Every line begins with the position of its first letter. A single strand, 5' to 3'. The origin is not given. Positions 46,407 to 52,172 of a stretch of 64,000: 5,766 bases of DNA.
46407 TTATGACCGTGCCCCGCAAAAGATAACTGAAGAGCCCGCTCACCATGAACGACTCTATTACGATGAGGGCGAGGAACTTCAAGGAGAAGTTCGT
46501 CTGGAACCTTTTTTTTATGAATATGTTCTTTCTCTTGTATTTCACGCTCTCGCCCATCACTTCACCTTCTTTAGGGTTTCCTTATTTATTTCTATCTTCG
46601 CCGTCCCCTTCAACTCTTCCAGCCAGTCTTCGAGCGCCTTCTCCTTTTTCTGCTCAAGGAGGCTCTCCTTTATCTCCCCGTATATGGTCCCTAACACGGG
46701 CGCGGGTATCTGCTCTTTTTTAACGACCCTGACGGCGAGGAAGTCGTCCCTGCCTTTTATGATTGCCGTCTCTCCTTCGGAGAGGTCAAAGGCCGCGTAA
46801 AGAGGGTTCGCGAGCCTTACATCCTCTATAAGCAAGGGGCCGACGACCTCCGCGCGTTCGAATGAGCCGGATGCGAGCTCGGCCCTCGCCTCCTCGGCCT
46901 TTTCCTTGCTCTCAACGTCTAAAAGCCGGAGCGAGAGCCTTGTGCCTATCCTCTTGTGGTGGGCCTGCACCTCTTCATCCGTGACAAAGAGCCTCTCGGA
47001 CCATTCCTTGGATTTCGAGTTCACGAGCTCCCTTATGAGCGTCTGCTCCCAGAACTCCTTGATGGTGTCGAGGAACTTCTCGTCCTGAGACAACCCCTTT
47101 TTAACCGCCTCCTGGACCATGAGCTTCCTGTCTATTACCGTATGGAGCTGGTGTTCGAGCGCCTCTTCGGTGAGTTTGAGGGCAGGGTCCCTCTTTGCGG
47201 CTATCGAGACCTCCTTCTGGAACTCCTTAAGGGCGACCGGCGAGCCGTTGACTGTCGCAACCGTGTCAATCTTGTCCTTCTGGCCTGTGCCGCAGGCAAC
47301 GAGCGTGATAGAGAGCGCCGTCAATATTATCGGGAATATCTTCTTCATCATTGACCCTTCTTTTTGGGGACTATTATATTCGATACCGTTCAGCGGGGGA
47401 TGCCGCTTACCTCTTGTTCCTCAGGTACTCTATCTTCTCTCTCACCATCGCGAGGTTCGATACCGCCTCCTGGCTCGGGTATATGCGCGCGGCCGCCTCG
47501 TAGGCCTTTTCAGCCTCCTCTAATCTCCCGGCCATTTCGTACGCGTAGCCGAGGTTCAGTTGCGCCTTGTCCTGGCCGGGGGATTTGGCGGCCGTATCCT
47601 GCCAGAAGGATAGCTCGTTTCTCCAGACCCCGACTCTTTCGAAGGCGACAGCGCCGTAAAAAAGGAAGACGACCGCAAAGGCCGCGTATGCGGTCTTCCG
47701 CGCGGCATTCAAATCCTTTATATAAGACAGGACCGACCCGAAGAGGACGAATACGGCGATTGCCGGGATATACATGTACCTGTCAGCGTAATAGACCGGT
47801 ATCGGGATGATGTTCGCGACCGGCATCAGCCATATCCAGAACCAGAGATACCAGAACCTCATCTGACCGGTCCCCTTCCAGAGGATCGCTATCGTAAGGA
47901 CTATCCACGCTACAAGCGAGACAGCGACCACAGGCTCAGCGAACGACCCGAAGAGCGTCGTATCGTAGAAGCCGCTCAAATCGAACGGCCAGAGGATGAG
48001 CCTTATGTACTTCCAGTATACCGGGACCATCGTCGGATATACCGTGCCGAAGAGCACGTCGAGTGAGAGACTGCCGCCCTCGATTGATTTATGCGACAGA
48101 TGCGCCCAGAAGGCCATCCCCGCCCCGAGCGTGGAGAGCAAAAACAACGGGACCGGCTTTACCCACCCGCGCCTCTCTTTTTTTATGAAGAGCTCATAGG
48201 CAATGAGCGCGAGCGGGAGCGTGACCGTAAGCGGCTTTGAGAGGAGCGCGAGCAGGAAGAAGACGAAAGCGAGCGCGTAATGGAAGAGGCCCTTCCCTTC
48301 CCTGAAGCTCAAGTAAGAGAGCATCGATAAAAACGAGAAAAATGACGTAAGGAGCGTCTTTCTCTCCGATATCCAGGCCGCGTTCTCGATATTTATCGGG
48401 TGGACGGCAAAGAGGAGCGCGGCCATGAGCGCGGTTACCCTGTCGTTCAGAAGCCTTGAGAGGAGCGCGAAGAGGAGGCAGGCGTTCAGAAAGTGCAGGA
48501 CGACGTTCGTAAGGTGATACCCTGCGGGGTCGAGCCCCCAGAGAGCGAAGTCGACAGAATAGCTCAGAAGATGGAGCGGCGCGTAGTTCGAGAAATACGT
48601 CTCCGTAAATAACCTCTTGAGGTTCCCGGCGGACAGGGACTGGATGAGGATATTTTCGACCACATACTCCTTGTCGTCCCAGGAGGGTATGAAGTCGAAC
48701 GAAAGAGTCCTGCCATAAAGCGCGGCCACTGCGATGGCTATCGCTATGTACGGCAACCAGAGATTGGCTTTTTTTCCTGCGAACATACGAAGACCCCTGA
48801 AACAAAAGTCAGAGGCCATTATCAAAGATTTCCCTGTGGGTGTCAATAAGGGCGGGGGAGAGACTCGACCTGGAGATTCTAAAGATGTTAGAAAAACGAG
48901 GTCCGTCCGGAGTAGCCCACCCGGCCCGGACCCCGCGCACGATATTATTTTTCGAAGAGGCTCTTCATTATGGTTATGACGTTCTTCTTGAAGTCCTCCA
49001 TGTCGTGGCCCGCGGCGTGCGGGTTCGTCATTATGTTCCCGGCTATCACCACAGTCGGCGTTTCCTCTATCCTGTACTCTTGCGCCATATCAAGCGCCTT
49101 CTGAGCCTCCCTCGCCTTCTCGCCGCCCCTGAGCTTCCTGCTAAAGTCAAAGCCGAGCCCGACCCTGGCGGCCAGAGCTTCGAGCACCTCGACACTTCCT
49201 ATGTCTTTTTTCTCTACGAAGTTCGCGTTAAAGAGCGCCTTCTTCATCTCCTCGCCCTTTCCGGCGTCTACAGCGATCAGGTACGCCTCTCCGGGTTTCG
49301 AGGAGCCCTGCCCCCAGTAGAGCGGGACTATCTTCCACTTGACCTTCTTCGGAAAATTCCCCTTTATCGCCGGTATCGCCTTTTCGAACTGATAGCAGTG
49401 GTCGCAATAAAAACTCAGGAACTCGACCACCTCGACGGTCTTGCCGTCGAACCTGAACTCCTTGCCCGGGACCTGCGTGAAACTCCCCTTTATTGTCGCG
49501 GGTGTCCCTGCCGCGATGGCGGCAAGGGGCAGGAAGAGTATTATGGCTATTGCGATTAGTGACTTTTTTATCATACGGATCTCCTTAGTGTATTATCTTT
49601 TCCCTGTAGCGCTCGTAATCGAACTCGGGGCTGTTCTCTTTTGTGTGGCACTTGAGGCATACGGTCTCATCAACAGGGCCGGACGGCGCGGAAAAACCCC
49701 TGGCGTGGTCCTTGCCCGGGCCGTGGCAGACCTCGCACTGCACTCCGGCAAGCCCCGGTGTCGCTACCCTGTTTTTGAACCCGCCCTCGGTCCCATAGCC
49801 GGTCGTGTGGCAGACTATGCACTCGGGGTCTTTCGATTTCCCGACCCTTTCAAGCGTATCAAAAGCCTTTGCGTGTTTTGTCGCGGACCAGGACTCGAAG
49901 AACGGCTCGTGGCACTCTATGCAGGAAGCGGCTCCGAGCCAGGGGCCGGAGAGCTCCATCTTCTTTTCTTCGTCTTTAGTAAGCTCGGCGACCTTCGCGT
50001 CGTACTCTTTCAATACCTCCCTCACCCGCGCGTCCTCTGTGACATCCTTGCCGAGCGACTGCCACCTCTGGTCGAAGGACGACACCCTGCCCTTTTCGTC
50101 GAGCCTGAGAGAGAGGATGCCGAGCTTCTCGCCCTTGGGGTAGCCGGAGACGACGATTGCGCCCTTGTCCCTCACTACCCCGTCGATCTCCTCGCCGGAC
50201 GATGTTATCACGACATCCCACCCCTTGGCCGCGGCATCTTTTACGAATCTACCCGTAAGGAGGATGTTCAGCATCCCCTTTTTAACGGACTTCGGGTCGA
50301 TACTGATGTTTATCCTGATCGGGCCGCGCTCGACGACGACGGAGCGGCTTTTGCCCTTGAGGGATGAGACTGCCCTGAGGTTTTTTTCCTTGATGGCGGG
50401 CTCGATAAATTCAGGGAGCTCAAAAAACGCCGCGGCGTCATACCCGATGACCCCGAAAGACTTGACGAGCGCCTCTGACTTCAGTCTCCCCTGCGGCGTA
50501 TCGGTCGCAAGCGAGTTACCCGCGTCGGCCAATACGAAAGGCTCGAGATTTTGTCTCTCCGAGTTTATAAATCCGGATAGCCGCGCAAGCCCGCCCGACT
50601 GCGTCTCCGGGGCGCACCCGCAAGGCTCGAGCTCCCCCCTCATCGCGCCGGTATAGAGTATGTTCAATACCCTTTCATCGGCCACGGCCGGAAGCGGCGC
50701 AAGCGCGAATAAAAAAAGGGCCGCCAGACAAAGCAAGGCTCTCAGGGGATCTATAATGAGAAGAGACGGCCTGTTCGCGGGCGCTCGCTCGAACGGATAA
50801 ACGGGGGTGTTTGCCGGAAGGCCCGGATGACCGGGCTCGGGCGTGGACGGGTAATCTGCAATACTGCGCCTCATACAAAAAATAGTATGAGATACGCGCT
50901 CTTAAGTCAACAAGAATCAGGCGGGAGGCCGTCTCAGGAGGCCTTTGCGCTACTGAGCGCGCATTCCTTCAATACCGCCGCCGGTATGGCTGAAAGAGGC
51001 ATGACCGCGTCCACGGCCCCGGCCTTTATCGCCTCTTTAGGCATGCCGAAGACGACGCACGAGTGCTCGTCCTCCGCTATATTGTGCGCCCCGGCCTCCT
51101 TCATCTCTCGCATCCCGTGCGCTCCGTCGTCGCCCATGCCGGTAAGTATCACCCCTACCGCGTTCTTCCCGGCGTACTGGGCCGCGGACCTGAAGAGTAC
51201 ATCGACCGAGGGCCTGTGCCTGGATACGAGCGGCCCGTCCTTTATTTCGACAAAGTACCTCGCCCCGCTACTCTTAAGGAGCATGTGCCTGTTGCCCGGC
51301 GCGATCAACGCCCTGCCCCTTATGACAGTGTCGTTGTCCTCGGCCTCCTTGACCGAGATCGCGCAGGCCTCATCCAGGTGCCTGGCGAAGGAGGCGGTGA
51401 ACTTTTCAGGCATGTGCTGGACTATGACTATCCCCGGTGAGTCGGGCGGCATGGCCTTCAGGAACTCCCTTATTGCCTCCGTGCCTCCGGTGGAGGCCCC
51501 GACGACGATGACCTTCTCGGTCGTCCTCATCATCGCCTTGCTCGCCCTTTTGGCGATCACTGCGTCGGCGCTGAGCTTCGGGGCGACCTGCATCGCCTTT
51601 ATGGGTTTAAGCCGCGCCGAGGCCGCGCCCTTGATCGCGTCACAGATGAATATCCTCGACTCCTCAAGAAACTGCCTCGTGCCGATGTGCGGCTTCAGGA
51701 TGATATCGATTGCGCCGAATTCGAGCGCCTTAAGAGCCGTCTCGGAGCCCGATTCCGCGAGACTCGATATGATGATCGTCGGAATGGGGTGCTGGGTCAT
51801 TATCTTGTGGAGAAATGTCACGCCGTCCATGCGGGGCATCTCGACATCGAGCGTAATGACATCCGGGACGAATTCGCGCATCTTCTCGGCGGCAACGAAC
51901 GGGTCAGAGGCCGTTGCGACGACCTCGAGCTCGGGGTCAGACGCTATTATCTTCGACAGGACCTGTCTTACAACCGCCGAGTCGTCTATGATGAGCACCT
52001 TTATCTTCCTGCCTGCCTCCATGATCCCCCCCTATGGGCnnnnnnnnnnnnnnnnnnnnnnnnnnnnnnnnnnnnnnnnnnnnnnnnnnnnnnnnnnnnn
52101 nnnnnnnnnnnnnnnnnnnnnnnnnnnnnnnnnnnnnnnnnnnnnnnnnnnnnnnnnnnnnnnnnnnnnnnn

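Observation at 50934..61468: Eleven-gene chemosensory cluster with non-canonical parts: STAS protein, orphan kinase and duplicated CheD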

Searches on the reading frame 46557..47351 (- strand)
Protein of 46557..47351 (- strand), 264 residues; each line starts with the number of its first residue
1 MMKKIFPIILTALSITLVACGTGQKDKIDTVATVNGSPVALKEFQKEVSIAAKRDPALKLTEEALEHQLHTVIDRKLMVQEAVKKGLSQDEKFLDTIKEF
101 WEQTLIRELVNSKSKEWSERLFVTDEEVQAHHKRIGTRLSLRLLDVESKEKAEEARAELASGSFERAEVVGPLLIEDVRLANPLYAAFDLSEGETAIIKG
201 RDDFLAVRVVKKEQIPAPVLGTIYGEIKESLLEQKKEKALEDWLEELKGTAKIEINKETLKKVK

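Call 69: search_protein_families(library=pfam, max_evalue=0.00001, proteins=[window:46557-47351:-])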
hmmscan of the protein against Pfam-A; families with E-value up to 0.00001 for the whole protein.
window:46557-47351:- (264 aa): 1 family
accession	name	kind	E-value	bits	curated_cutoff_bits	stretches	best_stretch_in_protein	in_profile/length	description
PF13624.11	SurA_N_3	-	1.8e-06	28.3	27.2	1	6-92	14-111/162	SurA-like N-terminal domain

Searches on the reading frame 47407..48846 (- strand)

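Call 5: search_protein_families(library=pfam, proteins=[window:47407-48846:-], max_evalue=0.01)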
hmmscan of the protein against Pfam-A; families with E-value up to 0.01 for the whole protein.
window:47407-48846:- (479 aa): 8 families
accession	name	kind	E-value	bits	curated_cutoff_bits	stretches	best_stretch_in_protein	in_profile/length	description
PF07719.23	TPR_2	-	7.1e-06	26.2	27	1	428-458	3-33/34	Tetratricopeptide repeat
PF13432.12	TPR_16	-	7.3e-06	26.8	32.7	1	418-459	23-64/65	Tetratricopeptide repeat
PF13428.12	TPR_14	-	1.4e-05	25.7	23.5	1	427-462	2-37/44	Tetratricopeptide repeat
PF00515.34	TPR_1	-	2.8e-05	24.2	27.8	1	427-458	2-33/34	Tetratricopeptide repeat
PF14559.12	TPR_19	-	6.5e-05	23.6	25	1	419-465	18-64/68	Tetratricopeptide repeat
PF13424.12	TPR_12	-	0.00015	22.3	30.1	1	420-457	39-76/77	Tetratricopeptide repeat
PF13181.12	TPR_8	-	0.00048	20.5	25.7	1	427-458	2-33/34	Tetratricopeptide repeat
PF13174.12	TPR_6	-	0.0018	19.3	26.3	1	428-457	2-31/33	Tetratricopeptide repeat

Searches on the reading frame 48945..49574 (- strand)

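Call 5: search_protein_families(library=pfam, proteins=[window:48945-49574:-], max_evalue=0.01)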
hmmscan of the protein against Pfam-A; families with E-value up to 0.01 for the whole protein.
window:48945-49574:- (209 aa): 4 families
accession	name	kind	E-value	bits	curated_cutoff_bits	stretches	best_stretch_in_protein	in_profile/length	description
PF01323.26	DSBA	-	1.7e-12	48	25.6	1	49-182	2-176/191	DSBA-like thioredoxin domain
PF13462.12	Thioredoxin_4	-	4.8e-08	33.8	23.2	1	47-186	15-154/165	Thioredoxin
PF13743.12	Thioredoxin_5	-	1.3e-06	28.7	27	1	112-180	97-166/186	Thioredoxin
PF00085.26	Thioredoxin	-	0.0067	16.9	23.5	0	46-79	19-52/103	Thioredoxin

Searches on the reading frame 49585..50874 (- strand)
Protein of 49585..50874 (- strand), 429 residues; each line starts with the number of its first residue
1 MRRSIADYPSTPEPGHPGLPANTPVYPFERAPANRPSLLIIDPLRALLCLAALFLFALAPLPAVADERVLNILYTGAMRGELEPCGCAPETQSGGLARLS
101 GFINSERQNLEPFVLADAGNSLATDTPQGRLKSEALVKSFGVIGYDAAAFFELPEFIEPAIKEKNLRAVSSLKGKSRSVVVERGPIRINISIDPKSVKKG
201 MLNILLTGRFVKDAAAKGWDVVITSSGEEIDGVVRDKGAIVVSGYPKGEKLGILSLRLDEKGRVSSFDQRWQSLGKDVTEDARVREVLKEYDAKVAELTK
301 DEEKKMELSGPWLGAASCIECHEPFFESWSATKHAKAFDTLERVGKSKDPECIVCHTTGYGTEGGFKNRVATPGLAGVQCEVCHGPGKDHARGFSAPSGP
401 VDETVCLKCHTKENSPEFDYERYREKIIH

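Call 5: search_protein_families(library=pfam, proteins=[window:49585-50874:-], max_evalue=0.01)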
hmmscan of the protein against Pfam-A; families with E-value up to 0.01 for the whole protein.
window:49585-50874:- (429 aa): 4 families
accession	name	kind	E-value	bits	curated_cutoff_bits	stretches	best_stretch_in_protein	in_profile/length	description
PF13435.11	Cytochrome_C554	-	1.5e-18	68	20.8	1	318-385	2-84/84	Cytochrome c554 and c-prime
PF14522.11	Cytochrome_C7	-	1.7e-05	25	24.8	0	315-384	13-66/67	Cytochrome c7 and related cytochrome c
PF22113.1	Mtrc-MtrF_II-IV_dom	-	0.00013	22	30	1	314-359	119-166/176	Outer membrane cytochrome MtrC/MtrF-like, domains II/IV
PF14537.11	Cytochrom_c3_2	-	0.00032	21.5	25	0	376-414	5-37/79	Cytochrome c3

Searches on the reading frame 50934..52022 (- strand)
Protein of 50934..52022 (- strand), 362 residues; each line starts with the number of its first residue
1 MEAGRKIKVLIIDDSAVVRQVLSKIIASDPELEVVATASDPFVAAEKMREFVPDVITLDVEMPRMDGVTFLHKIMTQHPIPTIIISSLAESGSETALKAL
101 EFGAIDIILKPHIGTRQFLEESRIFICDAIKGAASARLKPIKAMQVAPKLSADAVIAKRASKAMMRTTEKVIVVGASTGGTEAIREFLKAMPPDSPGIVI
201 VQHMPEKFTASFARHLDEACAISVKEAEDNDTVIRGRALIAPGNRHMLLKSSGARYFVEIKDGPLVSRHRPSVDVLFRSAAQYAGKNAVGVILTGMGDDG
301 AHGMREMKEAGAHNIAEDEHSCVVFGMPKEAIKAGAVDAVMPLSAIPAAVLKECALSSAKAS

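Call 4: search_protein_families(library=pfam, proteins=[window:50934-52022:-], max_evalue=0.01)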
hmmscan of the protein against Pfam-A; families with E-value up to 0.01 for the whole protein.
window:50934-52022:- (362 aa): 3 families
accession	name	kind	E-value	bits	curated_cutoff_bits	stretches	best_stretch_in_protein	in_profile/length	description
PF01339.22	CheB_methylest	-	7.4e-68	228.1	24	1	172-349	1-173/174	CheB methylesterase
PF00072.30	Response_reg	-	1.6e-22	80.2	30.2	1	9-111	1-100/111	Response regulator receiver domain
PF01993.23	MTD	-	1e-05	25.5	25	1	10-131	19-139/274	methylene-5,6,7,8-tetrahydromethanopterin dehydrogenase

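Call 40: search_protein_families(library=ncbifam, proteins=[window:50934-52022:-], max_evalue=0.001)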
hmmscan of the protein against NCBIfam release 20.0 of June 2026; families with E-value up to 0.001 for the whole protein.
window:50934-52022:- (362 aa): 72 families (the best 25 are shown)
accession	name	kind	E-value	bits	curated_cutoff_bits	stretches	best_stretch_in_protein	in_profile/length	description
NF001965.0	PRK00742.1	subfamily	7.1e-134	446.5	293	1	5-355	2-354/357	chemotaxis-specific protein-glutamate methyltransferase CheB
NF009206.0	PRK12555.1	subfamily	4.3e-118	394.2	342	1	7-355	1-337/340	chemotaxis-specific protein-glutamate methyltransferase CheB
NF007969.0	PRK10693.1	equivalog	8.4e-16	57.9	329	1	8-112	9-110/337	two-component system response regulator RssB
NF008469.0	PRK11361.1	equivalog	2.7e-15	56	714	1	8-112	6-107/461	acetoacetate metabolism transcriptional regulator AtoC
NF008677.0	PRK11697.1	equivalog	3.2e-15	56.1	246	1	7-112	2-103/238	two-component system response regulator BtsR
TIGR02875.1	spore_0_A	equivalog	3.9e-15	55.8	200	1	6-112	2-109/262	sporulation transcription factor Spo0A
NF007935.0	PRK10651.1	equivalog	2.2e-14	53.1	250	1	5-110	5-109/216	two-component system response regulator NarL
NF051870.1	NAssimRespRegNtrX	equivalog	5.6e-13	48.6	600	1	8-190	3-184/452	nitrogen assimilation response regulator NtrX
NF045717.1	DVU0259_DivK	exception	6.4e-13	48.9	160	1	8-97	4-92/117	DVU0259 family response regulator domain-containing protein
NF052445.1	RespRegMctR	equivalog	7.4e-13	48.4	300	1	6-110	1-104/205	two-component system response regulator MctR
TIGR01818.1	ntrC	equivalog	1.9e-12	46.8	558.6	1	9-112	1-101/463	nitrogen regulation protein NR(I)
NF041367.1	CheY_Halo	equivalog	3e-12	46.9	200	1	9-112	1-101/114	chemotaxis protein CheY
NF045944.1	ResRegRpaBCyano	equivalog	4e-12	46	330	1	10-113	1-100/229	response regulator transcription factor RpaB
NF041733.1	resp_reg_CseB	equivalog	4.3e-12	45.9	350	1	8-112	2-102/228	two-component system response regulator CseB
NF011896.0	PRK15369.1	equivalog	4.7e-12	46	242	1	6-110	3-106/211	two component system response regulator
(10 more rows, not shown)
